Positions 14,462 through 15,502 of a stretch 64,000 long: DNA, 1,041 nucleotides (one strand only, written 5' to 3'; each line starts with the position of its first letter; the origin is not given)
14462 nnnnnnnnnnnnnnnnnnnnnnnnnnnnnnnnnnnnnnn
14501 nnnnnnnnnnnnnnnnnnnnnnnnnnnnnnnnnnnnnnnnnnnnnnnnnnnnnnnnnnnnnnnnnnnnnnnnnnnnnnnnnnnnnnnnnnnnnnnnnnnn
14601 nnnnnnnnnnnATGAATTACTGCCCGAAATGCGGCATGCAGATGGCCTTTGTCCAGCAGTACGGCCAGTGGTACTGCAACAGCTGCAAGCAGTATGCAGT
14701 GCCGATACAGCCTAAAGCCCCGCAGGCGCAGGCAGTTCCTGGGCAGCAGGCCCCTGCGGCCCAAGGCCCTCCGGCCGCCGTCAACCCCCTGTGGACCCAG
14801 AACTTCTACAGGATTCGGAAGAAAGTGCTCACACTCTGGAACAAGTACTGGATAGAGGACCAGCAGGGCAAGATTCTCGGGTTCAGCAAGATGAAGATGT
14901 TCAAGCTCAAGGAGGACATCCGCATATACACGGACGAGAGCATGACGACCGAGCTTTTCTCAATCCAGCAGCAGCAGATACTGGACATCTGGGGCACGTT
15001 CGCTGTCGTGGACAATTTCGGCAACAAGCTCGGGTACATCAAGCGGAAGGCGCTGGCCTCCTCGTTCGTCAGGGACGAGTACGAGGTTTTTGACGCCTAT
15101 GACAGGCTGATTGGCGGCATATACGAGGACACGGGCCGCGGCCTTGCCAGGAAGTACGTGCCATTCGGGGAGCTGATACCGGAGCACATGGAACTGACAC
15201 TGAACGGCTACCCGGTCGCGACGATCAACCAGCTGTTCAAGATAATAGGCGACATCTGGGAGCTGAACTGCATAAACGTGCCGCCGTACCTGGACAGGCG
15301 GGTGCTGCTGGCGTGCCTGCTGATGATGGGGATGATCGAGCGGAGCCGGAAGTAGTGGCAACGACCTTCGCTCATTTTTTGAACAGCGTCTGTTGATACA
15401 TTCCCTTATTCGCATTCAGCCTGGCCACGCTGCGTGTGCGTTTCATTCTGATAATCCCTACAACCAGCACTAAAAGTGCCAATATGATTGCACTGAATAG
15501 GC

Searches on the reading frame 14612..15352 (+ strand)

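Call 14: search_protein_families(library=pfam, proteins=[window:14612-15352:+], max_evalue=0.0001)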
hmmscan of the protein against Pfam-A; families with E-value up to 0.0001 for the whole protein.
window:14612-15352:+ (247 aa): 0 families

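Call 20: search_protein_families(library=pfam, proteins=[window:14612-15352:+], max_evalue=1)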
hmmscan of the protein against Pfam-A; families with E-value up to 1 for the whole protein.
window:14612-15352:+ (247 aa): 5 families
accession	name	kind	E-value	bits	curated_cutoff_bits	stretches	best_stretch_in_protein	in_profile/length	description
PF04525.18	LOR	-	0.01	15.9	24.5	1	65-125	40-103/187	LURP-one-related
PF12760.12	Zn_ribbon_IS1595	-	0.015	15.7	25.4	1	4-26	21-44/46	Transposase zinc-ribbon domain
PF07191.17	Zn_ribbon_6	-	0.05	14.1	25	1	2-27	30-57/67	Double zinc ribbon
PF24445.1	DUF7564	-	0.069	14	32.2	1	4-28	8-32/76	Family of unknown function (DUF7564)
PF18705.7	DUF5643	-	0.16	12.4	34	0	115-147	43-67/115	Family of unknown function (DUF5643)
